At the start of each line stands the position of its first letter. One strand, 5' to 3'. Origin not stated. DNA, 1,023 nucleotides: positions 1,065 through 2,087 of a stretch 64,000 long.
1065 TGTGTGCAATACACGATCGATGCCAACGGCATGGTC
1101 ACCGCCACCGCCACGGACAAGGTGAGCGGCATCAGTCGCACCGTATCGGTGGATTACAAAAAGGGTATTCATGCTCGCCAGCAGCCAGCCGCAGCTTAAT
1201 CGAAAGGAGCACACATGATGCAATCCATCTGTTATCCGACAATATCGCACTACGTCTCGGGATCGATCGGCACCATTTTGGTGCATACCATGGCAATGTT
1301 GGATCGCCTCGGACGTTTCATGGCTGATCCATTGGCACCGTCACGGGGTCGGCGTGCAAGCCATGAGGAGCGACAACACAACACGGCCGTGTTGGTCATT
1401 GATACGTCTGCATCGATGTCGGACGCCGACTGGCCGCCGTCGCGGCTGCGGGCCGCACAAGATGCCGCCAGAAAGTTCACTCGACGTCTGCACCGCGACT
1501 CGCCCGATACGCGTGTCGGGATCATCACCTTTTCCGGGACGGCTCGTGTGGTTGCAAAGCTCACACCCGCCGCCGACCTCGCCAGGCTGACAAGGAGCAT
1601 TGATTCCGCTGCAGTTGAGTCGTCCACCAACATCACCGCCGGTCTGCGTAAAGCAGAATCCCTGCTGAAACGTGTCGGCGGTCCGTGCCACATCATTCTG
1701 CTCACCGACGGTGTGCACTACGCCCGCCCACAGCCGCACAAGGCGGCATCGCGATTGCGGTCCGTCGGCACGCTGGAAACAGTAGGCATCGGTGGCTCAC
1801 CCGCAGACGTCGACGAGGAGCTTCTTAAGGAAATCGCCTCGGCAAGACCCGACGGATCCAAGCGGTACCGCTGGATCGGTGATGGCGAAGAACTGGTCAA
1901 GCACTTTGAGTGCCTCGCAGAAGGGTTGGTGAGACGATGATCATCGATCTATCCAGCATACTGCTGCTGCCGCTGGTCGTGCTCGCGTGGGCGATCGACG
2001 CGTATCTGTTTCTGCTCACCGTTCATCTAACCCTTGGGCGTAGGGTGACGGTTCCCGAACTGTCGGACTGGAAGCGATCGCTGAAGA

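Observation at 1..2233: Lidless Hsp70-like ATPase, MIDAS vWA protein and small 2-TM protein: a tightly coupled module next to an xis/int cassette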

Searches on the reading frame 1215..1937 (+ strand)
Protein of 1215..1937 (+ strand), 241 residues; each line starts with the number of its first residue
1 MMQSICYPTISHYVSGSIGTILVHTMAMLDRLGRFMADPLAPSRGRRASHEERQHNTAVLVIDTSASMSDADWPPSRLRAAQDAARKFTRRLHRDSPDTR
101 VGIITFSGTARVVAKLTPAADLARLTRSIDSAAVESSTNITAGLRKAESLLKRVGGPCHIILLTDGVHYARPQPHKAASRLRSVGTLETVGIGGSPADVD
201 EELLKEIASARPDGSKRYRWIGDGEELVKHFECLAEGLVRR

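Call 4: search_protein_families(library=pfam, proteins=[window:1215-1937:+], max_evalue=0.1)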
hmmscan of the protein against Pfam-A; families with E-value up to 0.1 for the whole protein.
window:1215-1937:+ (241 aa): 5 families
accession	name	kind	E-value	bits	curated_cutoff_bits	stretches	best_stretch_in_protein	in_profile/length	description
PF13519.12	VWA_2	-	3.2e-20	73.2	27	1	59-166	2-106/107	von Willebrand factor type A domain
PF00092.34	VWA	-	1.2e-19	71.7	23.8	1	59-211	3-154/174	von Willebrand factor type A domain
PF05762.20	VWA_CoxE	-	5.2e-06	26.5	26.4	1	46-174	47-168/222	VWA domain containing CoxE-like protein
PF04056.20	Ssl1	-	5.7e-05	23.5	27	1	61-159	1-101/193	Ssl1-like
PF13768.12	VWA_3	-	0.017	15.6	27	1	59-209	4-147/155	von Willebrand factor type A domain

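Call 5: search_protein_families(library=ncbifam, proteins=[window:1215-1937:+], max_evalue=0.01)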
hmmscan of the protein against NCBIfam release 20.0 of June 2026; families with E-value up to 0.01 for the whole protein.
window:1215-1937:+ (241 aa): 8 families
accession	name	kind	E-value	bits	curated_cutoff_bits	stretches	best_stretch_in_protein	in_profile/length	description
NF010238.0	PRK13685.1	subfamily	2.3e-14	53.2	432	1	53-169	94-214/335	hypothetical protein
TIGR02442.1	Cob-chelat-sub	hypoth_equivalog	1.6e-08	33.5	779.45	1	46-168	463-583/641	putative cobaltochelatase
NF047506.1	VWA_BatB_Lepto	exception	1.3e-07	31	350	1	48-186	77-218/324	VWA domain-containing protein BatB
NF047508.1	VWA_BatA_Lepto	exception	1.1e-06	27.9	380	1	52-207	85-245/315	VWA domain-containing protein BatA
TIGR00868.1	hCaCC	subfamily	9.4e-06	23.7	900.85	1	57-170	306-418/863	calcium-activated chloride channel protein 1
TIGR03436.1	acidobact_VWFA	subfamily_domain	0.00067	19.2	81.25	1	55-138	66-140/324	VWA domain-containing protein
NF033776.1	stress_YhcN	equivalog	0.0024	18.2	125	1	174-221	27-71/87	peroxide/acid stress response protein YhcN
TIGR03788.1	marine_srt_targ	equivalog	0.0054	15.2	551.65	1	50-198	266-411/629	marine proteobacterial sortase target protein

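Call 6: search_protein_families(library=padloc, proteins=[window:1215-1937:+], max_evalue=0.01)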
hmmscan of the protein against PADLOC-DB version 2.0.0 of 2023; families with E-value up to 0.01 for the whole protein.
window:1215-1937:+ (241 aa): 0 families

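Call 22: find_homologous_proteins(query=window:1215-1937:+)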
Query window:1215-1937:+ (241 aa): 120 proteins with E <= 0.001 among 1994 candidates.
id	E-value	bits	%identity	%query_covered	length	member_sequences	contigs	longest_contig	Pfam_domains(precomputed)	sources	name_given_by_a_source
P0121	7.7e-154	528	100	100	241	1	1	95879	PF00092.35,PF13519.13,PF05762.21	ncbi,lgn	-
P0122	3.4e-77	277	62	90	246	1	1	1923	PF00092.35,PF13519.13,PF05762.21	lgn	-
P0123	2.0e-76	275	61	91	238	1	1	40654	PF00092.35,PF13519.13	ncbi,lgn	-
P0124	3.7e-61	225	51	95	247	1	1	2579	PF00092.35,PF13519.13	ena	-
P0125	4.5e-58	215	48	100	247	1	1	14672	PF00092.35,PF13519.13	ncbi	-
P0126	1.6e-56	210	49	93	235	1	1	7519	PF00092.35,PF13519.13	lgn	-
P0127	3.4e-55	205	47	98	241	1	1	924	PF00092.35,PF13519.13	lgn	-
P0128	5.9e-55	205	49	89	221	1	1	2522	PF00092.35,PF13519.13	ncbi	-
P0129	3.2e-54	202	50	90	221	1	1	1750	PF00092.35,PF13519.13,PF04056.21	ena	-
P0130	3.5e-52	195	48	90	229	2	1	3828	PF00092.35,PF13519.13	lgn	-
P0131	5.8e-51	191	48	89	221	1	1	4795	PF00092.35,PF13519.13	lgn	-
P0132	3.8e-50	189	51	79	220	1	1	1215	PF13768.13,PF00092.35,PF13519.13,PF04056.21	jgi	jgi:Mg-chelatase subunit ChlD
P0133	3.9e-50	189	52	76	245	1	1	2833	PF00092.35,PF13519.13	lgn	-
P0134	4.7e-50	189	51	83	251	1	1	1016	PF00092.35,PF13519.13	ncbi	-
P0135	8.9e-50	188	45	93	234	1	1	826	PF00092.35,PF13519.13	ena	-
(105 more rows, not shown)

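Call 24: find_related_loci(query=A1, collection=genome_contigs, flank=10000)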
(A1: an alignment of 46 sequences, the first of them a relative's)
Query A1 (241 aa) in genome_contigs; peptide patterns used: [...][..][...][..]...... (x = any residue, [..] = any of these).
54 stretches matched a pattern; 43 encode a relative of the query (tblastn E <= 1e-3); 43 distinct loci.
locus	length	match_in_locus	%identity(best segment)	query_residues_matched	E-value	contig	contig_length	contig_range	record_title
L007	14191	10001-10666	61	21-240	4e-82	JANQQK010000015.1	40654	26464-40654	MAG: Phycisphaerae bacterium isolate IP29b_bin.25 k99_3002291, whole genome shotgun sequence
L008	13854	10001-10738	48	1-240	2e-63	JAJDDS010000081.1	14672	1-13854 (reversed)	MAG: Phycisphaerae bacterium isolate OFTM321 OFTM321_80, whole genome shotgun sequence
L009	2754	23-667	52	28-240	2e-62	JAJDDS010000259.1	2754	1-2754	MAG: Phycisphaerae bacterium isolate OFTM321 OFTM321_258, whole genome shotgun sequence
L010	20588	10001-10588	48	35-241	6e-56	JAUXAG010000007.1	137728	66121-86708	MAG: Actinomycetes bacterium isolate CSMAG_2756 CSMAG_2756_k141_699481_length_137728_cov_15.0000, whole genome shotgun s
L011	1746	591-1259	48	29-241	9e-58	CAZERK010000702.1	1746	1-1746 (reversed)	MAG TPA_asm: uncultured Planctomycetaceae bacterium isolate SRP167436_co1_196 genome assembly, contig: NODE_116967_lengt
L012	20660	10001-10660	43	19-240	1e-52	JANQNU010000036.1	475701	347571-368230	MAG: Phycisphaerae bacterium isolate IP29b_bin.106 k99_307300, whole genome shotgun sequence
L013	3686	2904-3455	45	57-240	8e-47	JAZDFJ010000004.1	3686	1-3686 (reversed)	MAG: Candidatus Woesearchaeota archaeon isolate MEGAHIT-group-0.204 k141_1111051, whole genome shotgun sequence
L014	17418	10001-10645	42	24-241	2e-46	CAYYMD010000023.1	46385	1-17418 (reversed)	MAG TPA_asm: uncultured Planctomycetaceae bacterium isolate SRP332253_co2_255 genome assembly, contig: NODE_662_length_4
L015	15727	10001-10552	45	57-240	4e-44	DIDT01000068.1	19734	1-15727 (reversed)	MAG TPA_asm: Phycisphaerales bacterium UBA5793 UBA5793_contig_2158, whole genome shotgun sequence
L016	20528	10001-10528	41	59-235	9e-38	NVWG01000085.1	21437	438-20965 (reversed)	MAG: Candidatus Hydrogenedentota bacterium isolate NORP43 Contig_source1383C_4659, whole genome shotgun sequence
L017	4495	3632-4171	40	59-235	2e-34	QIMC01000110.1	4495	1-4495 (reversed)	MAG: Flammeovirgaceae bacterium isolate SZUA-3 Ga0063293_10093745, whole genome shotgun sequence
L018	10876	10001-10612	41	59-240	5e-33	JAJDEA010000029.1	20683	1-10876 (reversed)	MAG: Phycisphaerae bacterium isolate OFTM303 OFTM303_28, whole genome shotgun sequence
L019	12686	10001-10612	41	59-240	1e-32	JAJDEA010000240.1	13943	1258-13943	MAG: Phycisphaerae bacterium isolate OFTM303 OFTM303_239, whole genome shotgun sequence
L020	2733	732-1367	36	57-235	1e-32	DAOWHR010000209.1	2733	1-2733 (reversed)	MAG TPA_asm: Anaerohalosphaeraceae bacterium isolate CSMAG_2022 CSMAG_2022_k141_2184334_length_2733_cov_8.0166, whole ge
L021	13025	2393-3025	38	57-235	4e-32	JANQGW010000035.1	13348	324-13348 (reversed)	MAG: Sedimentisphaerales bacterium isolate PL23b_bin.68 k99_2820284, whole genome shotgun sequence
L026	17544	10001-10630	33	61-238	2e-29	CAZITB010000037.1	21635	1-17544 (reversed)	MAG TPA_asm: uncultured Candidatus Kuenenia sp. isolate SRP332253_co1_5 genome assembly, contig: NODE_3815_length_21635_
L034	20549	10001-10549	34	61-241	2e-26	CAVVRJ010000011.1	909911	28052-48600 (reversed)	MAG: uncultured Planctomycetota bacterium isolate MFD03726.bin.2.7 genome assembly, contig: contig_25290, whole genome s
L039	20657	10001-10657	34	59-241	7e-26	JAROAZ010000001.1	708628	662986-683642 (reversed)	Pontiellaceae bacterium B12227 scaffold_1_length=708629, whole genome shotgun sequence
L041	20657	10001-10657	34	59-241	3e-25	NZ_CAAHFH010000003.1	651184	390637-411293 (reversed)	Pontiella sulfatireligans strain F21(T), whole genome shotgun sequence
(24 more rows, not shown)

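Call 32: search_protein_families(library=pfam, proteins=[L010:5274-6971:+, L026:5184-6899:+, L010:6967-7392:+, L010:4856-5284:+, L026:4751-5212:+], max_evalue=0.1)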
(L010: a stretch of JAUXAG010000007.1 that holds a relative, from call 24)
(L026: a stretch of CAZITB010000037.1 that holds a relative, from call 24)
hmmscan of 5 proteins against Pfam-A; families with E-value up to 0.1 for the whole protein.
L010:5274-6971:+ (566 aa): 3 families
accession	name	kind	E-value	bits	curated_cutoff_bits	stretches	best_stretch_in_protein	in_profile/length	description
PF01580.24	FtsK_SpoIIIE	-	6.4e-05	22.9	24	1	72-121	17-66/221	FtsK/SpoIIIE family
PF15615.11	TerB_C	-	0.041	14.5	26.3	1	443-509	37-105/148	TerB-C domain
PF01935.23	DUF87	-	0.058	13.9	23.2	0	84-119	12-48/220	Helicase HerA, central domain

L026:5184-6899:+ (572 aa): 1 family
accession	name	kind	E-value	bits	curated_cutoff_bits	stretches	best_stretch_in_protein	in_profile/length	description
PF13401.12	AAA_22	-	0.069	13.9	27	0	106-138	8-33/130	AAA domain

L010:6967-7392:+ (142 aa): 1 family
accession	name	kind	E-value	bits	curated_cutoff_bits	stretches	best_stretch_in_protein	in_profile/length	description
PF07184.16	CTV_P33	-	0.095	12.2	25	0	18-84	21-87/303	Citrus tristeza virus P33 protein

L010:4856-5284:+ (143 aa): 0 families

L026:4751-5212:+ (154 aa): 0 families

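Call 33: search_protein_families(library=phrogs, proteins=[L010:5274-6971:+, L010:6967-7392:+, L010:4856-5284:+, window:1215-1937:+], max_evalue=0.01)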
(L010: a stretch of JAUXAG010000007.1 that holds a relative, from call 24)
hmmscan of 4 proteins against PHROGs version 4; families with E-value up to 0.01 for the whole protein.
L010:5274-6971:+ (566 aa): 1 family
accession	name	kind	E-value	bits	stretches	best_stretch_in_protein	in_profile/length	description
phrog_2666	-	head and packaging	3.8e-05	23.5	0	308-395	421-506/555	terminase large subunit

L010:6967-7392:+ (142 aa): 0 families

L010:4856-5284:+ (143 aa): 0 families

window:1215-1937:+ (241 aa): 0 families

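Call 41: find_related_loci(query=A1, collection=viral_contigs, flank=10000)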
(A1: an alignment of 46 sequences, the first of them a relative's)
Query A1 (241 aa) in viral_contigs; peptide patterns used: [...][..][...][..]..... (x = any residue, [..] = any of these).
16 stretches matched a pattern, but none encodes a relative of the query by tblastn (E <= 1e-3).

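Call 44: search_protein_families(library=pfam, proteins=[L041:7035-8543:+, L041:6035-7084:+, L039:11107-11823:-, L039:5671-7257:+, L039:4169-5566:+, L014:11102-12205:+, L015:14224-15726:+, L034:9218-10561:+, L034:5558-8026:+, L034:8507-9121:+], max_evalue=0.01)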
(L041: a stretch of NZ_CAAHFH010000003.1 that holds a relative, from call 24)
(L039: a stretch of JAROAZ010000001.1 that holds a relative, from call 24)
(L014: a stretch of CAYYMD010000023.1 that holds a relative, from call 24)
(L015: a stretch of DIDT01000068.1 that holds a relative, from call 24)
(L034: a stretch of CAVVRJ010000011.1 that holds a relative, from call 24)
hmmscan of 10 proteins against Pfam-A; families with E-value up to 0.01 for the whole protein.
L041:7035-8543:+ (503 aa): 2 families
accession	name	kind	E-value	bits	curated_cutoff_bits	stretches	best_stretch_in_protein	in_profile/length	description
PF02782.22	FGGY_C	-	1.7e-32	113.3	27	1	267-458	2-198/198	FGGY family of carbohydrate kinases, C-terminal domain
PF00370.27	FGGY_N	-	1.5e-24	87.4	28.8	1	24-241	2-220/245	FGGY family of carbohydrate kinases, N-terminal domain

L041:6035-7084:+ (350 aa): 1 family
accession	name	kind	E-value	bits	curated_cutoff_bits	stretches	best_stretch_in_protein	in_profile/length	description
PF00596.27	Aldolase_II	-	1e-17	65.1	22.2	1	7-201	3-181/183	Class II Aldolase and Adducin N-terminal domain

L039:11107-11823:- (238 aa): 1 family
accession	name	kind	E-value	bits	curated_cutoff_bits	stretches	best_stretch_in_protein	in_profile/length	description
PF08044.16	DUF1707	-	0.0032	17.9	27.6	0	203-234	5-36/53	DUF1707 SHOCT-like domain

L039:5671-7257:+ (529 aa): 10 families
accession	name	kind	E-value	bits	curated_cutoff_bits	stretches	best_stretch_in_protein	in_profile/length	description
PF00656.27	Peptidase_C14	-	6.7e-10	39.5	21.4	1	8-236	7-212/233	Caspase domain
PF07719.23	TPR_2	-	1.1e-06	28.7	27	1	313-340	2-29/34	Tetratricopeptide repeat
PF00515.34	TPR_1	-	9.9e-06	25.6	27.8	1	313-340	2-29/34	Tetratricopeptide repeat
PF13432.12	TPR_16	-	7.6e-05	23.5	32.7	1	318-367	3-51/65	Tetratricopeptide repeat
PF23914.1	TPR_CcmH_CycH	-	0.00012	22.4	42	1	312-391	50-131/158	Cytochrome c-type biogenesis protein H TPR domain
PF13431.12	TPR_17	-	0.00059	20.4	24.4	0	335-366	2-32/34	Tetratricopeptide repeat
PF13176.12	TPR_7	-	0.0025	18.2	27.9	0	314-339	1-26/36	Tetratricopeptide repeat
PF12895.13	ANAPC3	-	0.0042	17.8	27.2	0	326-388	3-63/82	Anaphase-promoting complex, cyclosome, subunit 3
PF13424.12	TPR_12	-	0.0073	16.9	30.1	0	282-340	10-73/77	Tetratricopeptide repeat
PF13181.12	TPR_8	-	0.0079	16.7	25.7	0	313-340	2-29/34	Tetratricopeptide repeat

L039:4169-5566:+ (466 aa): 1 family
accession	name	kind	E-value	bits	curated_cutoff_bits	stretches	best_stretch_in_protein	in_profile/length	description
PF00656.27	Peptidase_C14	-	5e-12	46.4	21.4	1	185-396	5-212/233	Caspase domain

L014:11102-12205:+ (368 aa): 5 families
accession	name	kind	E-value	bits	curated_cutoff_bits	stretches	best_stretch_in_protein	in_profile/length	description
PF12895.13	ANAPC3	-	3.2e-06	27.8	27.2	0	258-308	5-55/82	Anaphase-promoting complex, cyclosome, subunit 3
PF14559.12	TPR_19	-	3.5e-05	24.5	25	0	265-305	14-54/68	Tetratricopeptide repeat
PF13424.12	TPR_12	-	0.00042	20.9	30.1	0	174-238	5-75/77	Tetratricopeptide repeat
PF13428.12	TPR_14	-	0.00081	20.3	23.5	0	277-313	2-39/44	Tetratricopeptide repeat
PF13432.12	TPR_16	-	0.0054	17.6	32.7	0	265-302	20-57/65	Tetratricopeptide repeat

L015:14224-15726:+ (500 aa): 3 families
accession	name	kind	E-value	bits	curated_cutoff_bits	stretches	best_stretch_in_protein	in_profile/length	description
PF00239.26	Resolvase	-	8.5e-18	65.3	23.3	1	4-151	2-143/145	Resolvase, N terminal domain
PF07508.19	Recombinase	-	7.6e-14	52.3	21.1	1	176-265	1-102/102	Recombinase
PF13408.12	Zn_ribbon_recom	-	9.8e-09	35.9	25.3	1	279-339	4-57/58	Recombinase zinc beta ribbon domain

L034:9218-10561:+ (448 aa): 5 families
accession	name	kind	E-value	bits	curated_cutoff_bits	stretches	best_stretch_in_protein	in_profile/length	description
PF13519.12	VWA_2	-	1.5e-18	67.8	27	1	261-371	3-107/107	von Willebrand factor type A domain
PF00092.34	VWA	-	8.7e-17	62.3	23.8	1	297-431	34-169/174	von Willebrand factor type A domain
PF05762.20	VWA_CoxE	-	0.00013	22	26.4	1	315-383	101-173/222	VWA domain containing CoxE-like protein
PF13768.12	VWA_3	-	0.00017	22.1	27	1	299-411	34-146/155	von Willebrand factor type A domain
PF00012.26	HSP70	-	0.00022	20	20.6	1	75-184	405-512/599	Hsp70 protein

L034:5558-8026:+ (823 aa): 9 families
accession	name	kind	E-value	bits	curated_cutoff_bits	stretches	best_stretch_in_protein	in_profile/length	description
PF08448.16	PAS_4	-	7.8e-30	103.8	23.1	3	632-691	4-64/110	PAS fold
PF00989.32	PAS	-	4.8e-26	91.4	22.6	2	490-608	2-113/113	PAS fold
PF13426.13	PAS_9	-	7.4e-26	90.9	27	2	500-610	2-103/103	PAS domain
PF13185.12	GAF_2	-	6.6e-18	65.7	28.6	1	209-341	5-134/136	GAF domain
PF13188.13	PAS_8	-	2.3e-16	59.4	21.8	2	489-543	1-55/65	PAS domain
PF08447.18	PAS_3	-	7e-15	55.5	25.6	2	512-604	2-88/89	PAS fold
PF01590.32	GAF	-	1.8e-07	32.2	22.4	1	210-338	4-129/133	GAF domain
PF13492.12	GAF_3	-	0.0024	18.7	27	1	267-337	53-122/129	GAF domain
PF12860.13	PAS_7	-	0.0051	17.4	27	0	634-673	6-46/115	PAS fold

L034:8507-9121:+ (205 aa): 1 family
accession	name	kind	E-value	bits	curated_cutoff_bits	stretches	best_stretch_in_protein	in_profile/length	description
PF00072.30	Response_reg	-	4.1e-14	53.1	30.2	1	5-89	1-70/111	Response regulator receiver domain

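Call 53: find_homologous_proteins(query=A3, max_evalue=0.00001)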
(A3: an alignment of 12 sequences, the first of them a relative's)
Query A3 (12 sequences) (566 aa, profile of the alignment): 250 proteins with E <= 0.00001 among 8000 candidates; the best 120 are listed.
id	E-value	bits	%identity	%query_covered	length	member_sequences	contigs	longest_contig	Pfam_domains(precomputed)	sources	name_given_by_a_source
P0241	7.9e-258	875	44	98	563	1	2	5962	-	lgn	-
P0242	1.0e-257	874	100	100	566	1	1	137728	-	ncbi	-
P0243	5.1e-257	872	67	100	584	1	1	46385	-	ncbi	-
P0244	7.3e-257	872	44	98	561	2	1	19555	-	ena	-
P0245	8.5e-256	868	44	98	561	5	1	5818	-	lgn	-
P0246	1.6e-254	864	44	98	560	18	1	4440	-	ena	-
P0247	1.2e-253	861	44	98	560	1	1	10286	-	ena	-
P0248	1.4e-253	861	44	97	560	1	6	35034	-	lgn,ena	-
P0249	1.2e-252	858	43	97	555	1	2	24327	-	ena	-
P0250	2.1e-252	857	43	98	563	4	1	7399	-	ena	-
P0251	4.0e-252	856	42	99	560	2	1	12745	-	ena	-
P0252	4.7e-252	856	45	99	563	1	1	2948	-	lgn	-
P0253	2.3e-251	853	43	98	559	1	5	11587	-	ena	-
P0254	7.9e-251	852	44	98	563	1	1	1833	-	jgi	-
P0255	2.1e-250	850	42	99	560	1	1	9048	-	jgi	-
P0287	4.2e-220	750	43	96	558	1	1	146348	-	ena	-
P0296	5.5e-219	747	53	97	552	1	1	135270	-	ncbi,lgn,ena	-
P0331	1.7e-209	715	51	98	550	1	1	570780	-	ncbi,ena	-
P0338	1.6e-205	702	47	98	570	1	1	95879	-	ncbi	-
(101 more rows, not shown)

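Call 54: find_encoding_contigs(protein=P0338, flank=10000, max_places=3)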
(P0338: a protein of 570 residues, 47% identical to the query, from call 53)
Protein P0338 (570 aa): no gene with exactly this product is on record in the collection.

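Call 59: find_encoding_contigs(protein=P0331, flank=9000, max_places=1)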
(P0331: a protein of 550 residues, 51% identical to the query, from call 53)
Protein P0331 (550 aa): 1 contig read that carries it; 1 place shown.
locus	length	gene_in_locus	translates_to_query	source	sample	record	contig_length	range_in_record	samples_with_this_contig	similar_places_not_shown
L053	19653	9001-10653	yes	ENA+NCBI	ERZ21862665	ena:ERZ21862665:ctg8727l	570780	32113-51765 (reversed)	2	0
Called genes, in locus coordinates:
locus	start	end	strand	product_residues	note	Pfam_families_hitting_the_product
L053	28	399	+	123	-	-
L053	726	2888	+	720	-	PF07581:Glug (faint)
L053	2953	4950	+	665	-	PF01435:Peptidase_M48 (faint)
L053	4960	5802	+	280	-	-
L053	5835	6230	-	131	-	PF01850:PIN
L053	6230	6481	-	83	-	PF02697:VAPB_antitox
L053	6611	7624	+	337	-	PF05598:DUF772, PF01609:DDE_Tnp_1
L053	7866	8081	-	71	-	-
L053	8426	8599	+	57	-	-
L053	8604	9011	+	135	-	-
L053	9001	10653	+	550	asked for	-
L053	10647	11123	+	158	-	-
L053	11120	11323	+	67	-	-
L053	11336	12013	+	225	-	-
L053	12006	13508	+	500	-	PF00012:HSP70, PF06723:MreB_Mbl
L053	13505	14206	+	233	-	PF00092:VWA, PF13519:VWA_2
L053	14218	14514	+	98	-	-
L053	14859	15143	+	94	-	-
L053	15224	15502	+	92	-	-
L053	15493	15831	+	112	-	-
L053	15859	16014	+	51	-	PF12728:HTH_17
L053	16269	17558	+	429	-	PF00589:Phage_integrase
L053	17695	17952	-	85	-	-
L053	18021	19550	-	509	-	PF00512:HisKA, PF02518:HATPase_c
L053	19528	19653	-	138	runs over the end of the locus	-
